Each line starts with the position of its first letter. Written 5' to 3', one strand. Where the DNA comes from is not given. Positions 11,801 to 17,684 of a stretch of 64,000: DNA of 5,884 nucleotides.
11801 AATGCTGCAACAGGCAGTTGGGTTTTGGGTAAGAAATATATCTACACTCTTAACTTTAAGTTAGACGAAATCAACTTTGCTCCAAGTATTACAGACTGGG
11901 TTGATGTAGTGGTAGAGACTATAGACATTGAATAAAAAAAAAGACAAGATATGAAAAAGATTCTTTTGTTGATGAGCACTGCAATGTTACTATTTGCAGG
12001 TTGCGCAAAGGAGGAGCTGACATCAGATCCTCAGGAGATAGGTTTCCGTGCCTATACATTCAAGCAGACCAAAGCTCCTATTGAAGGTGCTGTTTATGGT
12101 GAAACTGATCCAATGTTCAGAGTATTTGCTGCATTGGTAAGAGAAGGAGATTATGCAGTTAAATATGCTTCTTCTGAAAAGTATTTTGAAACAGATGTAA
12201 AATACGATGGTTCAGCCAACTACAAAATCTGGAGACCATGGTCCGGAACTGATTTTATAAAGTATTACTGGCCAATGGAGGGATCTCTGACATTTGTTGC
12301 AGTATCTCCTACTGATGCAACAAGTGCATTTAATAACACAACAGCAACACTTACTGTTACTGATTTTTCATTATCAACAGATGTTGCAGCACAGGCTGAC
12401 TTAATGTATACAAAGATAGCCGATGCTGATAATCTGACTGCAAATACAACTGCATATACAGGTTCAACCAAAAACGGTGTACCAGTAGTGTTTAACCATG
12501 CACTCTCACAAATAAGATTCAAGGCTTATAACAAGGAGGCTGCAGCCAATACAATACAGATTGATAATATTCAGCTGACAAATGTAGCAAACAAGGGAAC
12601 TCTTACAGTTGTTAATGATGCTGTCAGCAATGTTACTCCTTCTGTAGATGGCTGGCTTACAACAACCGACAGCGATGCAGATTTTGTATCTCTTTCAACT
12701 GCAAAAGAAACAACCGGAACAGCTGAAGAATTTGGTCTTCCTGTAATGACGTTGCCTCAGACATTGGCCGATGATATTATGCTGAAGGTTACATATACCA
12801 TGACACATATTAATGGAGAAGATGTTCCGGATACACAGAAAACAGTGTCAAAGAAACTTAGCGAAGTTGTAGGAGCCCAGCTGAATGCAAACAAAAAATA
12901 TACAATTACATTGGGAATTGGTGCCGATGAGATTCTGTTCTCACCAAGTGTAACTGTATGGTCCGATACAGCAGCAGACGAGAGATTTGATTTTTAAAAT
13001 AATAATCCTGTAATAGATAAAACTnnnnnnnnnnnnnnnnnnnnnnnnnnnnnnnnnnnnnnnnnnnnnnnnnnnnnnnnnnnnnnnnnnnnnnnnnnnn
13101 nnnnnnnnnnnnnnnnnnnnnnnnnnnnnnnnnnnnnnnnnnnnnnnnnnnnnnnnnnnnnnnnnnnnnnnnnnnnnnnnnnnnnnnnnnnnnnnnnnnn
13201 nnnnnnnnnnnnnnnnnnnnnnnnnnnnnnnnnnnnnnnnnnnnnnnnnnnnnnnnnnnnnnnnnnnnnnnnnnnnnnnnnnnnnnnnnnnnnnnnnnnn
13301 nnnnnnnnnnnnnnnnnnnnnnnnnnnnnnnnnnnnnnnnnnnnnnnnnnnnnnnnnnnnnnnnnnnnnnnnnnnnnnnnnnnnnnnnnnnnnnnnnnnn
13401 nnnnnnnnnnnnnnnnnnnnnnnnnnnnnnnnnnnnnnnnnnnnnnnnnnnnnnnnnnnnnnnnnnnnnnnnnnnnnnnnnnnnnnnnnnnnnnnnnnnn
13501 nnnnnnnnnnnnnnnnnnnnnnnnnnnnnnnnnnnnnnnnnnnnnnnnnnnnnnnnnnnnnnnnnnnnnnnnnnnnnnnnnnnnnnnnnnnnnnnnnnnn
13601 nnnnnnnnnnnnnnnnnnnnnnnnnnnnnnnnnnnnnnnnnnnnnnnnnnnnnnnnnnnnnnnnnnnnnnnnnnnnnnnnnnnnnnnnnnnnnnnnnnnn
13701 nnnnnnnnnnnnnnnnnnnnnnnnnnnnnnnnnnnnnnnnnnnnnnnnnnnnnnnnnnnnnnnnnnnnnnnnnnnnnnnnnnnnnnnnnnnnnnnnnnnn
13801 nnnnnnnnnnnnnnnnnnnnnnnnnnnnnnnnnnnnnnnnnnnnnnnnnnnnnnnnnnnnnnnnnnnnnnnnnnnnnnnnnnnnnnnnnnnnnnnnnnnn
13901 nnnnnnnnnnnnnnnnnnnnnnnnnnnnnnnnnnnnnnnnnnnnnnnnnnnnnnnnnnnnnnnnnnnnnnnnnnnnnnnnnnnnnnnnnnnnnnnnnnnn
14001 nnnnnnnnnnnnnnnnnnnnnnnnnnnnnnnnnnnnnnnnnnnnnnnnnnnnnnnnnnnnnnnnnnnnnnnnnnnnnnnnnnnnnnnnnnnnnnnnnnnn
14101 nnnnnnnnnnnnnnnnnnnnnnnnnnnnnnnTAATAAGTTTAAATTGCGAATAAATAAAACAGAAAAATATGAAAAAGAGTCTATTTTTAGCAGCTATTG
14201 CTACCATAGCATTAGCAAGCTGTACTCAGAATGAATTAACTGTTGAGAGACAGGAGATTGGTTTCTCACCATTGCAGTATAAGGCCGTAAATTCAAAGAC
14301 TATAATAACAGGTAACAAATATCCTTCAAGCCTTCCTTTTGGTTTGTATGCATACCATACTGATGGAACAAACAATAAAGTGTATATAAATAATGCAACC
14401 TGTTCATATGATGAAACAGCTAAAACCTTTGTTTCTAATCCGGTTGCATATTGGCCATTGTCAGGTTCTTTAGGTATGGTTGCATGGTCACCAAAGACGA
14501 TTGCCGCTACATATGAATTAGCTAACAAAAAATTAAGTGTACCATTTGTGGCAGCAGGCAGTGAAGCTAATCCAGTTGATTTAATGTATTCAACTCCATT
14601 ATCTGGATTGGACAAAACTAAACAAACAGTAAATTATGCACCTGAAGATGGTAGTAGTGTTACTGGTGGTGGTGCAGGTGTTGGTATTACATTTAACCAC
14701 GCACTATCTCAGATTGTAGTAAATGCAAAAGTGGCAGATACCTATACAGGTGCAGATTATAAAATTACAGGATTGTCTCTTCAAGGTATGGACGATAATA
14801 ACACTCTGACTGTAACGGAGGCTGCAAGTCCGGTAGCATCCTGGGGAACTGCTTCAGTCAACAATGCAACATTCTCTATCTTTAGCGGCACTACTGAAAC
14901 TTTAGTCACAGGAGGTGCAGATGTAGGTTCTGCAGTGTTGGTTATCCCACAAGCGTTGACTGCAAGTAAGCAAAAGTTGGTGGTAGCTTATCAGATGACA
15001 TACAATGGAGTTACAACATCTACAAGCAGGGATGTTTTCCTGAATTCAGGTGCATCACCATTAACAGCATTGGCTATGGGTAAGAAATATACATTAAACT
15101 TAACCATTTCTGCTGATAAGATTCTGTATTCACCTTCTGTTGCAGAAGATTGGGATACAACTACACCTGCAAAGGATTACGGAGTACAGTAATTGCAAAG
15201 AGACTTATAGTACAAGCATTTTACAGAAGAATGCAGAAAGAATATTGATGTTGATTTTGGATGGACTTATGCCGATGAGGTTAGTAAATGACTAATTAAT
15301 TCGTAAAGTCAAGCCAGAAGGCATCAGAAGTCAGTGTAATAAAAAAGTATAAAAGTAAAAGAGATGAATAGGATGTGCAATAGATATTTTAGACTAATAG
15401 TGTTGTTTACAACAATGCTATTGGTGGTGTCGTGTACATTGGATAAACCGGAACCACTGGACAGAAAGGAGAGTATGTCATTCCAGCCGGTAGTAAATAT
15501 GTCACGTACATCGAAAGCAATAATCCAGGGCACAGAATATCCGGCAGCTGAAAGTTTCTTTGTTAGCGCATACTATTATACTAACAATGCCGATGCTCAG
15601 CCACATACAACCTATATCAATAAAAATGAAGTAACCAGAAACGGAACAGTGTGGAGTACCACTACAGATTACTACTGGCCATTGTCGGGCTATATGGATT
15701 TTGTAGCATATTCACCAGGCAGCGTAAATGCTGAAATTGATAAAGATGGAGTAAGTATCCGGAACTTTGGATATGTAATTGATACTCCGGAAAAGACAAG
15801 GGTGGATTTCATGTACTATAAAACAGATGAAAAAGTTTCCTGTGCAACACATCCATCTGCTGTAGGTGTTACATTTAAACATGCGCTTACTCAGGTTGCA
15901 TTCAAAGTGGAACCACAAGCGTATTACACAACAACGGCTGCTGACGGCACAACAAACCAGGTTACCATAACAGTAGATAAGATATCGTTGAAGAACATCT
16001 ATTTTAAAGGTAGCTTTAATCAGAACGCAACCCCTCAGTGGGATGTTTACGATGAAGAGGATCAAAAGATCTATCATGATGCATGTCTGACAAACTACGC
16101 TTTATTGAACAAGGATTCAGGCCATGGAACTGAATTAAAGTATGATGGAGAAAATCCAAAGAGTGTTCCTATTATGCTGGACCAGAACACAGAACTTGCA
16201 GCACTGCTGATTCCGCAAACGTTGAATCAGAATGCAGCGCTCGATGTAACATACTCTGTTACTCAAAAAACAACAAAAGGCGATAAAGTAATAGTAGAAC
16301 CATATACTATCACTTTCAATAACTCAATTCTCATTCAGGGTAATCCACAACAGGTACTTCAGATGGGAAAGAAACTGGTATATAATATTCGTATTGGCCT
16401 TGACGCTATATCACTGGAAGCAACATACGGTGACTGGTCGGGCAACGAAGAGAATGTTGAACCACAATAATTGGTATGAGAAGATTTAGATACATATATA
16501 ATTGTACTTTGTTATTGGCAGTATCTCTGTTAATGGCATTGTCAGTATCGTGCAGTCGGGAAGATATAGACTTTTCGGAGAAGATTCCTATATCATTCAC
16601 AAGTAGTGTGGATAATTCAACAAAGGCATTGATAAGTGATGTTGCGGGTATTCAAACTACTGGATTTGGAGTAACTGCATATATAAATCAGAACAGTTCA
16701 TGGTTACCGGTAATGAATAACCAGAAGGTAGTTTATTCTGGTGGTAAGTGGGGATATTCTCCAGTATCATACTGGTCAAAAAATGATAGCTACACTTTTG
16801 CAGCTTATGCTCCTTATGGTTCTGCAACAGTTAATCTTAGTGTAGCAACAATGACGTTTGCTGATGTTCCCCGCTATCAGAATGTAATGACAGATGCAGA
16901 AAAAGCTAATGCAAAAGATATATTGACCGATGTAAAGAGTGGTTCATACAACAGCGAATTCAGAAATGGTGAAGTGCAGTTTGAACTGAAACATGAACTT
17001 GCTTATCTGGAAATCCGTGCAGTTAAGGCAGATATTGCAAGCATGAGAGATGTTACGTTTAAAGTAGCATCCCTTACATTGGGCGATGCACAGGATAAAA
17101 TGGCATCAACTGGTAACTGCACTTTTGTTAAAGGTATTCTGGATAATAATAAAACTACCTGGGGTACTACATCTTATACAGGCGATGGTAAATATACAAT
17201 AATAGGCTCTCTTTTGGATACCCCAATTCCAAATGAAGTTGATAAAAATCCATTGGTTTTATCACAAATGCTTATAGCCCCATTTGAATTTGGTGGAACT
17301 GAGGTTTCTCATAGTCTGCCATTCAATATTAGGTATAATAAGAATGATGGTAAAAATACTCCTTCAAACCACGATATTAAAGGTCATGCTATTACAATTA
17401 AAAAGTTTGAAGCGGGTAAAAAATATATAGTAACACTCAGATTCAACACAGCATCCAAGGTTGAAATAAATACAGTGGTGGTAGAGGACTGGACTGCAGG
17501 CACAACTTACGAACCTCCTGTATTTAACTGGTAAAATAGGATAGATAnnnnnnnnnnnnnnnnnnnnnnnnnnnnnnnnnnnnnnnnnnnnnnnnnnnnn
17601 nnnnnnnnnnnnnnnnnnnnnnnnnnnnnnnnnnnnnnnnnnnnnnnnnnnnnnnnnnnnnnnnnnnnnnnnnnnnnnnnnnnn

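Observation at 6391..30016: Oversized type V pilus-like locus: barrel, anchor-like lipoprotein, nine tandem fimbrillin-like paralogs and a 3801-aa T9SS cargo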

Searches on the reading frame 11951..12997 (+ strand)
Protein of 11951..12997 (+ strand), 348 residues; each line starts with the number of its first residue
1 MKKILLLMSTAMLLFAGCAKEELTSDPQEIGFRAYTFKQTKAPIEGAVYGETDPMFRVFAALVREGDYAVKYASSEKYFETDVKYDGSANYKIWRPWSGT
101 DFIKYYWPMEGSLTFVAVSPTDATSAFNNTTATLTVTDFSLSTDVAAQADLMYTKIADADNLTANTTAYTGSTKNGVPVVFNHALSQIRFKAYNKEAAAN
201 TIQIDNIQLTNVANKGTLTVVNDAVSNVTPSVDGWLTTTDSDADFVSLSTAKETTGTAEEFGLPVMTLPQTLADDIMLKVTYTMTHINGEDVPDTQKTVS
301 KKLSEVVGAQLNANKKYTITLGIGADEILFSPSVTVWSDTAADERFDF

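Call 4: search_protein_families(library=pfam, proteins=[window:11951-12997:+], max_evalue=0.01)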
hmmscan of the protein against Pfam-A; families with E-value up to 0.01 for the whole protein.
window:11951-12997:+ (348 aa): 0 families

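Call 7: search_protein_families(library=ncbifam, proteins=[window:11951-12997:+], max_evalue=0.1)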
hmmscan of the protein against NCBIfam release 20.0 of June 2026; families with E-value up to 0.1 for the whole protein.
window:11951-12997:+ (348 aa): 3 families
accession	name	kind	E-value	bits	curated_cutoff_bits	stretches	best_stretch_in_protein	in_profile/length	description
NF053773.1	BSAP5i_fam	equivalog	0.0044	17.1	150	1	3-41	5-39/135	BSAP-5i family immunity protein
NF047408.1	SA0632_fam_LP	equivalog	0.0051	16.4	70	1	1-22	1-23/68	SA0632 family lipoprotein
NF058647.1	lipo_LytA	equivalog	0.098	12.9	110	0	1-27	1-27/107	acidic lipoprotein LytA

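Call 11: search_protein_families(library=pfam, proteins=[window:11951-12997:+], max_evalue=10)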
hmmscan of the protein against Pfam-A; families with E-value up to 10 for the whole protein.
window:11951-12997:+ (348 aa): 0 families

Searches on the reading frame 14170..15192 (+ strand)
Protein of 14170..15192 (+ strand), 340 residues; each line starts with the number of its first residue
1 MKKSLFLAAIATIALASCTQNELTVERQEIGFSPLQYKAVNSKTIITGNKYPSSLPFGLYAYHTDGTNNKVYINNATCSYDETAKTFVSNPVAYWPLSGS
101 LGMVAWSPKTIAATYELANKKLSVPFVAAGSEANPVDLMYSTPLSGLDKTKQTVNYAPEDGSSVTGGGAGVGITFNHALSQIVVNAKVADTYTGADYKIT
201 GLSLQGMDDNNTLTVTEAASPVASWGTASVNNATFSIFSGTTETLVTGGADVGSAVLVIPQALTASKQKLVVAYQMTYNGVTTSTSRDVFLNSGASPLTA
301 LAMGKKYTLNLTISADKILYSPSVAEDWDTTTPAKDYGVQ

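Call 4: search_protein_families(library=pfam, proteins=[window:14170-15192:+], max_evalue=0.01)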
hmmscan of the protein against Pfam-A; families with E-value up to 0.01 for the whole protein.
window:14170-15192:+ (340 aa): 1 family
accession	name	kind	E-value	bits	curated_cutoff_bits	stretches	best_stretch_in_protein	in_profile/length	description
PF13149.12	Mfa_like_1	-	1.3e-22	81.5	27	1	55-328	12-246/246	Fimbrillin-like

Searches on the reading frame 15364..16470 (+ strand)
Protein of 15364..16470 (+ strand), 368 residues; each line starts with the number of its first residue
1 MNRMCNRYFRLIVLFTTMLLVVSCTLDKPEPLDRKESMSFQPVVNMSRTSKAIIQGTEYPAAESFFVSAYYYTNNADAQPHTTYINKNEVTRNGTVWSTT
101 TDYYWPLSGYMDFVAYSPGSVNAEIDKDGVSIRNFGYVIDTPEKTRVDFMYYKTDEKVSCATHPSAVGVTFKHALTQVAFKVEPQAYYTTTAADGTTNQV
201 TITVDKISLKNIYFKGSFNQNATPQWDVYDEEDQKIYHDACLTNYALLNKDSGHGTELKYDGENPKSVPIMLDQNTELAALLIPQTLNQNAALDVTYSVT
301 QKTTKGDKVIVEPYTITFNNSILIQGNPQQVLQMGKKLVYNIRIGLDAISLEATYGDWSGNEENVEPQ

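Call 4: search_protein_families(library=pfam, proteins=[window:15364-16470:+], max_evalue=0.01)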
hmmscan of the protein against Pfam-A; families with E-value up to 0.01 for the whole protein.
window:15364-16470:+ (368 aa): 1 family
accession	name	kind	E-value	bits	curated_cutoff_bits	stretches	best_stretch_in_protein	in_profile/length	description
PF13149.12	Mfa_like_1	-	7.8e-21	75.7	27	1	70-358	17-246/246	Fimbrillin-like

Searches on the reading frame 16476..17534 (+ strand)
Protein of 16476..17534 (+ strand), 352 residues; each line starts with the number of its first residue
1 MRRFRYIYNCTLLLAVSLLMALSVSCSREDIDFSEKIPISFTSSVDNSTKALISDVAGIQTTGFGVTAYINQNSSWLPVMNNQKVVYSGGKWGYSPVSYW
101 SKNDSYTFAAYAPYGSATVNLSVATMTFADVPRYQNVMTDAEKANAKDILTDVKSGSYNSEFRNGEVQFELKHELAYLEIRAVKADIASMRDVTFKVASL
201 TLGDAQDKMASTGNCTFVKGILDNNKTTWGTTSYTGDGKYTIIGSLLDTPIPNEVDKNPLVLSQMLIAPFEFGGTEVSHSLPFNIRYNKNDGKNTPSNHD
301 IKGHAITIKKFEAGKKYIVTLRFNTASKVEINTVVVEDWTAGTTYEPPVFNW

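Call 4: search_protein_families(library=pfam, proteins=[window:16476-17534:+], max_evalue=0.01)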
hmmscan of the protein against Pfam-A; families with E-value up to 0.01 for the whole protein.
window:16476-17534:+ (352 aa): 1 family
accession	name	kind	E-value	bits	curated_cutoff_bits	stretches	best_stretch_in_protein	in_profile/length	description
PF13149.12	Mfa_like_1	-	3.8e-21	76.7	27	1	62-339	12-246/246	Fimbrillin-like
